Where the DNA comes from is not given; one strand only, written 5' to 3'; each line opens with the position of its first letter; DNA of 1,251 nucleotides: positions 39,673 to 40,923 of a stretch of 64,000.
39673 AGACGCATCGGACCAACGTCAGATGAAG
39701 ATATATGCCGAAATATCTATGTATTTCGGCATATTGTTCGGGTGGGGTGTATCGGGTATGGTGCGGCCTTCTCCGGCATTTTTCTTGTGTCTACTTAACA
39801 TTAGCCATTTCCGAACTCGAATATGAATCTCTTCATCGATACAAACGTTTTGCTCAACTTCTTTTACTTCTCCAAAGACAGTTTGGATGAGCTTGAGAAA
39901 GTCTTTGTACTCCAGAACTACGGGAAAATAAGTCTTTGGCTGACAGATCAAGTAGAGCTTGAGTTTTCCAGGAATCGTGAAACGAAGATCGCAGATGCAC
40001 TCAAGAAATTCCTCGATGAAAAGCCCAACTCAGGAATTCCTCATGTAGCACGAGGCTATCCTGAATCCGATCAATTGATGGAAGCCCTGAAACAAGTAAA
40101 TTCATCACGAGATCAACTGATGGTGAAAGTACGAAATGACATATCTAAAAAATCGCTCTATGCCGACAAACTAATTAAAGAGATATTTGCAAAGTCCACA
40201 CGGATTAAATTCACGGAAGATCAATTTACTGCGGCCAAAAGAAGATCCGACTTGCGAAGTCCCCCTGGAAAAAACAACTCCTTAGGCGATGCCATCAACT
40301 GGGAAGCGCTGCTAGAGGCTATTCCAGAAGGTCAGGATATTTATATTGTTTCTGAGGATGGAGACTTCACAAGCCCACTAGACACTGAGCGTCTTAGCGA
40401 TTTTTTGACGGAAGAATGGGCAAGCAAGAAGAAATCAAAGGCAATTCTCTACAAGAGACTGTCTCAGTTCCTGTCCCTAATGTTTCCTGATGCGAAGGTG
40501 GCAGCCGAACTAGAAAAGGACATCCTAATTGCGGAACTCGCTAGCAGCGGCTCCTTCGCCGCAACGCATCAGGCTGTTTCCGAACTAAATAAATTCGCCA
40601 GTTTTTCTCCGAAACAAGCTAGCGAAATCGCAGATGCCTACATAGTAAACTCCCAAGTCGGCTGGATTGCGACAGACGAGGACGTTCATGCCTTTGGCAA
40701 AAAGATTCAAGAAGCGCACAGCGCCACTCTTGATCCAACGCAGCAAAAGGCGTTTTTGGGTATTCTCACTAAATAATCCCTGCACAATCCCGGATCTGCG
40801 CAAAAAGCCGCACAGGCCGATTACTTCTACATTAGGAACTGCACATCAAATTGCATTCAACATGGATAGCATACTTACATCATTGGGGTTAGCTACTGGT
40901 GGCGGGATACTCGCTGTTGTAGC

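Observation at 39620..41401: Low-GC two-gene cassette of a PIN-like nuclease plus a single-pass membrane protein: candidate uncharacterised defence or abortive-infection pair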

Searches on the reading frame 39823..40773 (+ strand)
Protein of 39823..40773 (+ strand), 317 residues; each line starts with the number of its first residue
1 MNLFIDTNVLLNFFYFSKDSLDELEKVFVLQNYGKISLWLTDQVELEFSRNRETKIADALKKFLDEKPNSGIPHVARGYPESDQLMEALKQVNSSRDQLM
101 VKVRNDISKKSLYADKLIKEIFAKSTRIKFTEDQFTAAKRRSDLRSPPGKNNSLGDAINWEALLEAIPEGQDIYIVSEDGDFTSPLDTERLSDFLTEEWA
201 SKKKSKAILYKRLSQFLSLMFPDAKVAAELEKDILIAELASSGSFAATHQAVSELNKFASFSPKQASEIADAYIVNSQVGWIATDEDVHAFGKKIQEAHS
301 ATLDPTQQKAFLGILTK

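Call 3: search_protein_families(library=pfam, proteins=[window:39823-40773:+], max_evalue=1)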
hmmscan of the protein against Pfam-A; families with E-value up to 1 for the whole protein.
window:39823-40773:+ (317 aa): 4 families
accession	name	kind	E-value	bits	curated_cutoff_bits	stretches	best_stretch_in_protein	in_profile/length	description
PF16289.11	PIN_12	-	6e-18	66.2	32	1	3-182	1-172/172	PIN domain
PF18476.7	PIN_8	-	5.2e-11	43.4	26.1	1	4-177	3-205/227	PIN like domain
PF13470.12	PIN_3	-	0.11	13.7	27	1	3-49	2-47/115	PIN domain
PF22950.1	DUF7026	-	0.12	12.4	28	1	203-219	6-22/50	Domain of unknown function (DUF7026)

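Call 4: search_protein_families(library=padloc, proteins=[window:39823-40773:+], max_evalue=1)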
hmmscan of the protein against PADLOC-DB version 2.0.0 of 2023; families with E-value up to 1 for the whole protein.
window:39823-40773:+ (317 aa): 1 family
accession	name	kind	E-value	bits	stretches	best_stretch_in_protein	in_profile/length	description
PDLC05001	PDC-S34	-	1.3e-12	45.4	1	224-301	295-372/384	-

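Call 5: search_protein_families(library=ncbifam, proteins=[window:39823-40773:+], max_evalue=1)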
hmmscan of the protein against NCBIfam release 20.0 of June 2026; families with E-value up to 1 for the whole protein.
window:39823-40773:+ (317 aa): 0 families

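Call 6: find_homologous_proteins(query=window:39823-40773:+)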
Query window:39823-40773:+ (317 aa): 339 proteins with E <= 0.001 among 4443 candidates; the best 120 are listed.
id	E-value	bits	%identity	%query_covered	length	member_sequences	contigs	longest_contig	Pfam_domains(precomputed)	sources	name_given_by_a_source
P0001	9.5e-191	651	94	100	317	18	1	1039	PF18476.8,PF16289.12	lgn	-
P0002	2.2e-184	630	91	100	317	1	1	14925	PF18476.8,PF16289.12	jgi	jgi:hypothetical protein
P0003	2.2e-182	623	90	100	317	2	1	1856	PF18476.8,PF16289.12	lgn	-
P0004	1.6e-176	604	87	100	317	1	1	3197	PF18476.8,PF16289.12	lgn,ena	-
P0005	6.6e-173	592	85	100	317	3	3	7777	PF18476.8,PF16289.12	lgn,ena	-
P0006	5.0e-171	586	84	100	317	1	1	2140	PF18476.8,PF16289.12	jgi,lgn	jgi:hypothetical protein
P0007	7.2e-171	585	85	100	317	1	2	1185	PF18476.8,PF16289.12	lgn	-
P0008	1.7e-169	581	83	99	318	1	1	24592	PF18476.8,PF16289.12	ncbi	-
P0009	7.2e-164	562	82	99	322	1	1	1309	PF18476.8,PF16289.12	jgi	-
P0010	1.4e-162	558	82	100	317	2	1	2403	PF18476.8,PF16289.12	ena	-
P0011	5.9e-162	556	80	99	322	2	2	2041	PF18476.8,PF16289.12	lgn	-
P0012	2.6e-161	554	80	100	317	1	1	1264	PF18476.8,PF16289.12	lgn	-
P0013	3.8e-152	524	74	100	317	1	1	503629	PF18476.8,PF16289.12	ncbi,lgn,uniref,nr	ncbi:MAG: PIN domain-containing protein [Fluviicoccus sp.]|uniref:PIN domain-containing protein n=1 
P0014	1.4e-142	493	71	100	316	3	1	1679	PF18476.8,PF16289.12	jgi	jgi:predicted nucleic acid-binding protein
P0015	2.6e-141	488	71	99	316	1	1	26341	PF18476.8,PF16289.12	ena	-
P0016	1.8e-134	466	66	100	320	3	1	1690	PF18476.8,PF16289.12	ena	-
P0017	1.4e-131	457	64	100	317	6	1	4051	PF18476.8,PF16289.12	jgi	jgi:hypothetical protein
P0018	7.5e-128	444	64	96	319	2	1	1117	PF18476.8,PF16289.12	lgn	-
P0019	1.2e-123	430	62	99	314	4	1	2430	PF18476.8,PF16289.12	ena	-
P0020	5.7e-120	418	62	99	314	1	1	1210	PF18476.8,PF16289.12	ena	-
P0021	2.5e-116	406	63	91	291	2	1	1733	PF18476.8,PF16289.12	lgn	-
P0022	4.6e-109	383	57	99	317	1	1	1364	PF18476.8,PF16289.12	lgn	-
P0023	4.0e-106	373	55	99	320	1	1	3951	PF18476.8,PF16289.12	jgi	-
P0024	4.4e-86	307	47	99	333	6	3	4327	PF18476.8,PF16289.12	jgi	jgi:predicted nucleic acid-binding protein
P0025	3.0e-85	304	48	96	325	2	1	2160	PF18476.8,PF16289.12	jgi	jgi:PIN domain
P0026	6.8e-85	303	46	98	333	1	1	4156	PF18476.8,PF16289.12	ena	-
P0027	1.3e-83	299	46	98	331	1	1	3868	PF18476.8,PF16289.12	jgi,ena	jgi:hypothetical protein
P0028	1.8e-83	299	46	96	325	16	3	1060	PF18476.8,PF16289.12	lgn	-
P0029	3.9e-83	297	46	98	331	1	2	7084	PF18476.8,PF16289.12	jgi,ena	jgi:hypothetical protein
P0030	1.3e-82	296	45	96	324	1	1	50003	PF18476.8,PF16289.12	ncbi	-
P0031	1.4e-82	296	46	96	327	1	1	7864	PF18476.8,PF16289.12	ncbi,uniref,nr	ncbi:PIN domain-containing protein [Thiohalomonas denitrificans]|uniref:PIN domain-containing protei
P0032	1.6e-82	295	48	96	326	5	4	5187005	PF18476.8,PF16289.12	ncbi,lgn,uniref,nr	ncbi:conserved hypothetical protein [Paraglaciecola sp. T6c]|uniref:PIN domain-containing protein n=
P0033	1.1e-81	293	46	96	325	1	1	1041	PF18476.8,PF16289.12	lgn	-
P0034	2.3e-81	292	46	100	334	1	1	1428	PF18476.8,PF16289.12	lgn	-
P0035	3.6e-81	291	47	96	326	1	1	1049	PF18476.8,PF16289.12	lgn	-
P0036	4.7e-81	291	47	96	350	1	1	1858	PF18476.8,PF16289.12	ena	-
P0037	6.3e-81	290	47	96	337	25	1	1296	PF18476.8,PF16289.12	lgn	-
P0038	1.7e-80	289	46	96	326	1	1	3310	PF18476.8,PF16289.12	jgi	jgi:predicted nucleic acid-binding protein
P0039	2.9e-80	288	47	98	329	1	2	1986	PF18476.8,PF16289.12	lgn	-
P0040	4.1e-80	288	45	96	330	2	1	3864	PF18476.8,PF16289.12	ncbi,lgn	-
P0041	8.4e-80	287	45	96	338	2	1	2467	PF18476.8,PF16289.12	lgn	-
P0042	1.0e-79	286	46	96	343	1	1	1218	PF18476.8,PF16289.12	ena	-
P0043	1.4e-79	286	44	98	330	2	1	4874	PF18476.8,PF16289.12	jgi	jgi:predicted nucleic acid-binding protein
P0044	1.4e-79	286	44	100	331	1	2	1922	PF18476.8,PF16289.12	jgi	jgi:predicted nucleic acid-binding protein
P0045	1.6e-79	286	48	94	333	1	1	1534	PF18476.8,PF16289.12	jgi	jgi:hypothetical protein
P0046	1.6e-79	286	43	96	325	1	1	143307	PF18476.8,PF16289.12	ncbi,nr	ncbi:hypothetical protein CRYPA_1105 [uncultured Candidatus Thioglobus sp.]|nr:hypothetical protein 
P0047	1.8e-79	285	45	100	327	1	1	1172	PF18476.8,PF16289.12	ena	-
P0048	2.6e-79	285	44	94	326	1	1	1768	PF18476.8,PF16289.12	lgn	-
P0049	4.1e-79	284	45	96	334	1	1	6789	PF18476.8,PF16289.12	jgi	jgi:predicted nucleic acid-binding protein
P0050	4.1e-79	284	45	96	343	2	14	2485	PF18476.8,PF16289.12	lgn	-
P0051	4.7e-79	284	45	95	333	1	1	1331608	PF18476.8,PF16289.12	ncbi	-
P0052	8.1e-79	283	47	99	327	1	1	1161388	PF18476.8,PF16289.12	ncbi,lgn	-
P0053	8.3e-79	283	45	96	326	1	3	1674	PF18476.8,PF16289.12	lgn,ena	-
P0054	8.7e-79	283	46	96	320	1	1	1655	PF18476.8,PF16289.12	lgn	-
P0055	1.2e-78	283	43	96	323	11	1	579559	PF18476.8,PF16289.12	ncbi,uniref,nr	ncbi:PIN domain-containing protein [Aeromonas jandaei]|uniref:PIN domain-containing protein n=1 Tax=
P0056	2.4e-78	282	45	96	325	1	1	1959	PF18476.8,PF16289.12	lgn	-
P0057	3.1e-78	281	45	96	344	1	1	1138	PF18476.8,PF16289.12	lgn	-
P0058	4.9e-78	281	46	96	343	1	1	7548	PF18476.8,PF16289.12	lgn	-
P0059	5.5e-78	281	45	100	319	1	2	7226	PF18476.8,PF16289.12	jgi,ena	jgi:predicted nucleic acid-binding protein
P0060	5.6e-78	281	44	96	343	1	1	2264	PF18476.8,PF16289.12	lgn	-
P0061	8.2e-78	280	44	96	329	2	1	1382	PF18476.8,PF16289.12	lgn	-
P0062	1.5e-77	279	45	100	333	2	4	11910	PF18476.8,PF16289.12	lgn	-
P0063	2.0e-77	279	43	96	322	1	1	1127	PF18476.8,PF16289.12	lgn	-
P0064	3.0e-77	278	43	100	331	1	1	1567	PF18476.8,PF16289.12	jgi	jgi:predicted nucleic acid-binding protein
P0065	3.0e-77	278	43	96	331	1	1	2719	PF18476.8,PF16289.12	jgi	jgi:predicted nucleic acid-binding protein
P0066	3.5e-77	278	44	96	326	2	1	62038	PF18476.8,PF16289.12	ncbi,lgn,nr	ncbi:MAG: DUF4935 domain-containing protein [Candidatus Thiodiazotropha sp. (ex Epidulcina cf. delph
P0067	4.4e-77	278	45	97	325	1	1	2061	PF18476.8,PF16289.12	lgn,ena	-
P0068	4.7e-77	278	44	98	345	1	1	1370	PF18476.8,PF16289.12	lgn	-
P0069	6.0e-77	277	45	98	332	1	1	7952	PF18476.8,PF13470.13,PF16289.12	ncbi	-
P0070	9.2e-77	277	43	99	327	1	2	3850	PF18476.8,PF16289.12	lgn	-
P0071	1.1e-76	276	44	99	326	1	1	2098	PF18476.8,PF16289.12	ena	-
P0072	1.2e-76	276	43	99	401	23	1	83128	PF18476.8,PF16289.12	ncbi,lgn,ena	-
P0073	1.3e-76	276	43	98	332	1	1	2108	PF18476.8,PF16289.12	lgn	-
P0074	1.6e-76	276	45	96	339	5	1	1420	PF18476.8,PF16289.12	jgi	jgi:predicted nucleic acid-binding protein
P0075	2.1e-76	275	46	93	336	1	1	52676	PF18476.8,PF16289.12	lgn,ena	-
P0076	2.7e-76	275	44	98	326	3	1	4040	PF18476.8,PF16289.12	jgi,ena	-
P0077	4.6e-76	274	43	98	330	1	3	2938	PF18476.8,PF16289.12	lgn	-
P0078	7.0e-76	274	44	96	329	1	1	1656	PF18476.8,PF16289.12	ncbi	-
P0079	7.5e-76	274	46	92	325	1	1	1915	PF18476.8,PF16289.12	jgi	-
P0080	9.1e-76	273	46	93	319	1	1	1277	PF18476.8,PF16289.12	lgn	-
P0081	9.4e-76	273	44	98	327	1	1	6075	PF18476.8,PF16289.12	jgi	jgi:hypothetical protein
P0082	9.5e-76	273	45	96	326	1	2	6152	PF18476.8,PF16289.12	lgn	-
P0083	1.4e-75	273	45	93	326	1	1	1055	PF18476.8,PF16289.12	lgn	-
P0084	1.7e-75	272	45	92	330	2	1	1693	PF18476.8,PF13470.13,PF16289.12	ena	-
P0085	1.8e-75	272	42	99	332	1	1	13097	PF18476.8,PF16289.12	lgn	-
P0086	2.0e-75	272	42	99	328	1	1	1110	PF18476.8,PF16289.12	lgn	-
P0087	3.0e-75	272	43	100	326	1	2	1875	PF18476.8,PF16289.12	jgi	jgi:hypothetical protein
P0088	3.1e-75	272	45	92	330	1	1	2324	PF18476.8,PF16289.12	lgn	-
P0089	3.5e-75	271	45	92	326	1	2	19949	PF18476.8,PF16289.12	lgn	-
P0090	4.4e-75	271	43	100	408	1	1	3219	PF18476.8,PF16289.12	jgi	jgi:hypothetical protein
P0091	4.6e-75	271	42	99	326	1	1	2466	PF18476.8,PF16289.12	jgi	jgi:PIN domain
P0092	4.7e-75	271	45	93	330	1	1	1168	PF18476.8,PF16289.12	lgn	-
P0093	6.8e-75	270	43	99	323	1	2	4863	PF18476.8,PF16289.12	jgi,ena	jgi:predicted nucleic acid-binding protein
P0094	7.5e-75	270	42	100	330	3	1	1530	PF18476.8,PF16289.12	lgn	-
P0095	1.0e-74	270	44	99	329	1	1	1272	PF18476.8,PF16289.12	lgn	-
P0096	1.9e-74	269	43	96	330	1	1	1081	PF18476.8,PF16289.12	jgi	jgi:hypothetical protein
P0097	3.4e-74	268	45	92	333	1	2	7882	PF18476.8,PF16289.12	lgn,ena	-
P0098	3.4e-74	268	42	100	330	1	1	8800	PF18476.8,PF16289.12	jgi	jgi:hypothetical protein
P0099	3.9e-74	268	47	92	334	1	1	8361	PF18476.8,PF16289.12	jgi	-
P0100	4.0e-74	268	42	100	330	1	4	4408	PF18476.8,PF16289.12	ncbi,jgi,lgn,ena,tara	tara:strand:+ start:743 stop:1735 length:993 start_codon:yes stop_codon:yes gene_type:complete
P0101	4.3e-74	268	44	96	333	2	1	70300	PF18476.8,PF16289.12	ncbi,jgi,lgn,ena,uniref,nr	ncbi:PIN domain-containing protein [uncultured Desulfuromonas sp.]|uniref:PIN domain-containing prot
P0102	5.2e-74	268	43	99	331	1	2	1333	PF18476.8,PF16289.12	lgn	-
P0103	5.5e-74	267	45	96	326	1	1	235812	PF18476.8,PF16289.12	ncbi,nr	ncbi:MAG: PIN domain-containing protein [Bacteroidota bacterium]|nr:PIN domain-containing protein [B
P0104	6.0e-74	267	45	92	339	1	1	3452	PF18476.8,PF16289.12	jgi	-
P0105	6.4e-74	267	44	96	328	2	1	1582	PF18476.8,PF16289.12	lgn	-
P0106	8.2e-74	267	43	99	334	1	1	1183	PF18476.8,PF16289.12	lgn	-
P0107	9.0e-74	267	44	96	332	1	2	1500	PF18476.8,PF16289.12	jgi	jgi:hypothetical protein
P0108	1.0e-73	267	44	96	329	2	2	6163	PF01850.28,PF18476.8,PF16289.12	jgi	-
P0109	1.1e-73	266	44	96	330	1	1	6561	PF18476.8,PF16289.12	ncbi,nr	ncbi:MAG: DUF4935 domain-containing protein [Gemmatimonadales bacterium]|nr:DUF4935 domain-containin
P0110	1.1e-73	266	41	99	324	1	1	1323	PF18476.8,PF16289.12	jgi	jgi:predicted nucleic acid-binding protein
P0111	1.2e-73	266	42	96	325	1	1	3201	PF18476.8,PF16289.12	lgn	-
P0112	2.0e-73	266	44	96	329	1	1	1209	PF01850.28,PF18476.8,PF16289.12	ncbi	-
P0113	2.3e-73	265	42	100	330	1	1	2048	PF18476.8,PF16289.12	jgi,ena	-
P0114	2.5e-73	265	46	93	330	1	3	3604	PF18476.8,PF16289.12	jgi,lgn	-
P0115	2.9e-73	265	43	99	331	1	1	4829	PF18476.8,PF16289.12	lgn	-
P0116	3.5e-73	265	44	99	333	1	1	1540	PF18476.8,PF16289.12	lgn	-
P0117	3.5e-73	265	43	100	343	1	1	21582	PF18476.8,PF16289.12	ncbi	-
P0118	4.4e-73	265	44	97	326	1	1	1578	PF18476.8,PF16289.12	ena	-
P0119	4.7e-73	264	41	100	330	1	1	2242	PF18476.8,PF16289.12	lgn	-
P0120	5.5e-73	264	43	96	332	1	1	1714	PF18476.8,PF16289.12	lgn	-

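Call 8: find_encoding_contigs(protein=P0002, flank=6000, max_places=3)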
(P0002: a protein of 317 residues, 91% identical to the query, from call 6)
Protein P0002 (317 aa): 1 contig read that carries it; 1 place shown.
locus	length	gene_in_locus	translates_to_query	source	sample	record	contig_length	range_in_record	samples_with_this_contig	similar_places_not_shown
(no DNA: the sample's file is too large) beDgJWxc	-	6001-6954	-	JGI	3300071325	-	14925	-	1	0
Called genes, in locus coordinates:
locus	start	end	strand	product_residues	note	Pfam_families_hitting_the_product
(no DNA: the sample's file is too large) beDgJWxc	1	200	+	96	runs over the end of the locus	-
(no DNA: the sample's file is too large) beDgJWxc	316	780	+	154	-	PF01850:PIN (weak)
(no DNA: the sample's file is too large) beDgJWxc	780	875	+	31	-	-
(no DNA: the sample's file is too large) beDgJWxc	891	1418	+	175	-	PF00545:Ribonuclease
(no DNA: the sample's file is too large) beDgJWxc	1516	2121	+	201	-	-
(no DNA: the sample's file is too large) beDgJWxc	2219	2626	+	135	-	-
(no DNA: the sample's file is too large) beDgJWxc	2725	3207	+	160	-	-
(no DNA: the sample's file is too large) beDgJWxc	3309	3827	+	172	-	-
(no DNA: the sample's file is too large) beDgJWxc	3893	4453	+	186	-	-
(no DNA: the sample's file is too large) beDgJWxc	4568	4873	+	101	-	-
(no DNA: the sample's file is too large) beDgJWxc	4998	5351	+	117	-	-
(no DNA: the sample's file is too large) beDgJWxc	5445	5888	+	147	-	-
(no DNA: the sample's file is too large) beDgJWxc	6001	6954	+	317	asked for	PF16289:PIN_12, PF18476:PIN_8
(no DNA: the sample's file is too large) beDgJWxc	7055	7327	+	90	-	-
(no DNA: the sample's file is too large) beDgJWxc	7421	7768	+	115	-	-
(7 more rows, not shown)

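Call 9: find_encoding_contigs(protein=P0008, flank=6000, max_places=3)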
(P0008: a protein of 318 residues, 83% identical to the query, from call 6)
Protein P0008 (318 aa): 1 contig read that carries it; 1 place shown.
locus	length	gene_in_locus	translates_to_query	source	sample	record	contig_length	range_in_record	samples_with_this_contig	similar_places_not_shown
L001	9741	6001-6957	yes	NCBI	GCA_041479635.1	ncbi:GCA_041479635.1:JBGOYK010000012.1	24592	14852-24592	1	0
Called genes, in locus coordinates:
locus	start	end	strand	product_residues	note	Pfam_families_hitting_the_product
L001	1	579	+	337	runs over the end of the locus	PF00246:Peptidase_M14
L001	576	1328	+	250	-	PF00561:Abhydrolase_1, PF12697:Abhydrolase_6, PF12146:Hydrolase_4 (weak)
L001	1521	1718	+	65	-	PF01361:Tautomerase, PF14552:Tautomerase_2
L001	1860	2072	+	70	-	PF07311:Dodecin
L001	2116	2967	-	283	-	PF05368:NmrA, PF13460:NAD_binding_10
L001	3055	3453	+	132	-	PF01638:HxlR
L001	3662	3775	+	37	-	-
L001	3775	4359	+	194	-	PF10604:Polyketide_cyc2, PF03364:Polyketide_cyc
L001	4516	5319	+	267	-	-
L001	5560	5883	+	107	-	-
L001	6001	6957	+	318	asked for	PF16289:PIN_12, PF18476:PIN_8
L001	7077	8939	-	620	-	PF00012:HSP70, PF06723:MreB_Mbl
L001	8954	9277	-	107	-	PF01521:Fe-S_biosyn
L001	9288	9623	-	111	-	PF01521:Fe-S_biosyn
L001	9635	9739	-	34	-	?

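Call 23: find_related_loci(query=A1, collection=genome_contigs, flank=8000)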
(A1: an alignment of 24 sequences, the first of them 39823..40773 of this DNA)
Query A1 (317 aa) in genome_contigs; peptide patterns used: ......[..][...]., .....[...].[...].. (x = any residue, [..] = any of these).
363 stretches matched a pattern; 255 encode a relative of the query (tblastn E <= 1e-3); the best 80 are kept; 80 distinct loci.
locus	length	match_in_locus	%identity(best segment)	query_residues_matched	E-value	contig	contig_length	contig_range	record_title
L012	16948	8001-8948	74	1-316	1e-162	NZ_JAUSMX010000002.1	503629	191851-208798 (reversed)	MAG: Fluviicoccus sp. isolate E19_maxbin.123 E19_k141_100170, whole genome shotgun sequence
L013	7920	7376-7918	83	1-181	2e-100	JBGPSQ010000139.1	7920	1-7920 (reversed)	MAG: Gallionellaceae bacterium isolate OBJ1_062018_130_14 k141_61595_length_7920_cov_9.0000, whole genome shotgun sequen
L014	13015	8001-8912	45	1-304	2e-89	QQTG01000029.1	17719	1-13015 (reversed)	Kangiella sp. HD9-110m-PIT-SAG07 Kangiella_HD9-110m-PIT-SAG07_CONTIG_18, whole genome shotgun sequence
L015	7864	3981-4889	46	1-303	2e-88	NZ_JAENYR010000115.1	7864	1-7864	MAG: Thiohalomonas denitrificans isolate BL5_bin.3 BL5_bin3_NODE_1291_length_7864_cov_39.457165, whole genome shotgun se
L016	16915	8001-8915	43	1-305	3e-87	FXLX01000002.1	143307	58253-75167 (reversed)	uncultured SUP05 cluster bacterium isolate CRYPA genome assembly, contig: NODE_2_length_143307_cov_177.604, whole genome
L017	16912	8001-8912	44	1-304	7e-86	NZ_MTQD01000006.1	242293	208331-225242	Pseudoalteromonas sp. EB27 6_length_242293_cov_63.6597_ID_7529, whole genome shotgun sequence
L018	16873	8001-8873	46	1-291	2e-85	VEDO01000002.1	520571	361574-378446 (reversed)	Variovorax boronicumulans strain DE0202 NODE_2_length_520571_cov_31.380991, whole genome shotgun sequence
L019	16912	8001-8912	45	1-304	1e-85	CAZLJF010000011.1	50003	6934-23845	MAG TPA_asm: uncultured Zetaproteobacteria bacterium isolate SRP216583_co1_154 genome assembly, contig: NODE_362_length_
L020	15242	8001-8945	43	1-315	1e-83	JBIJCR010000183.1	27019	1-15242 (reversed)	MAG: Terrimicrobiaceae bacterium isolate ME2006-08-18D6_3300036398_group2_bin181 Rohwer_bin2587_scaffold_997_c1, whole g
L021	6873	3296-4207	45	1-304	4e-83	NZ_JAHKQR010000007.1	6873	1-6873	Aestuariibacter sp. A3R04 A3R04_A3R043, whole genome shotgun sequence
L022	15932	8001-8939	46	3-316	2e-82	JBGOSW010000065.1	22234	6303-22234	MAG: Candidatus Binatia bacterium isolate OBJ_0618_7090110_177 k141_9587432_length_22234_cov_61.2651, whole genome shotg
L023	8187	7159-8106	47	1-316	8e-92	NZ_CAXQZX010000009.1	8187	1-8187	MAG: Limnobacter sp. isolate CJ05B_2.79 k141_1017752, whole genome shotgun sequence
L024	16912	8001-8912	43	1-304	1e-82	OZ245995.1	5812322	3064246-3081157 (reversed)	MAG: Motiliproteus sp. isolate cee35097-81c3-4b62-8185-fcd84872bf97 genome assembly, chromosome: 1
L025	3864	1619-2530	45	1-304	1e-82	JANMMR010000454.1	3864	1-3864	MAG: Rhodoferax sp. isolate OTE_58_metabat_482 OTE_58_k141_2360379, whole genome shotgun sequence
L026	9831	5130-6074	42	1-315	6e-82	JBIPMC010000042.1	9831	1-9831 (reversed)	MAG: Terrimicrobiaceae bacterium isolate ME2015-11-03_3300035190_group6_bin104 Rohwer_bin2597_scaffold_2970_c1, whole ge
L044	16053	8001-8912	44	1-304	3e-84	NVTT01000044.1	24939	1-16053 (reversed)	MAG: Gammaproteobacteria bacterium isolate NORP108 Contig_source1382A_4482, whole genome shotgun sequence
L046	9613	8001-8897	44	1-299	3e-77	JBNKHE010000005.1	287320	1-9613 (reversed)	MAG: Pontiella sp. isolate E1E2.bin.11.permissive NODE_5_length_287320_cov_8.423488, whole genome shotgun sequence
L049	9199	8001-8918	42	1-306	2e-76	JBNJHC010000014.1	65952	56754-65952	MAG: Bacteroidota bacterium isolate Y22_14dBSe1.bin.87 NODE_80_length_65952_cov_11.247931, whole genome shotgun sequence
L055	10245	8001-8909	43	2-304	1e-74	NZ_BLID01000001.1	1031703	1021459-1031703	Vibrio atypicus strain DSM 25292 contig_1, whole genome shotgun sequence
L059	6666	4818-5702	44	1-295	2e-74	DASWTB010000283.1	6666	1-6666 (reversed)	MAG TPA_asm: Pseudoduganella sp. isolate SMAG_U3564 k141_110416, whole genome shotgun sequence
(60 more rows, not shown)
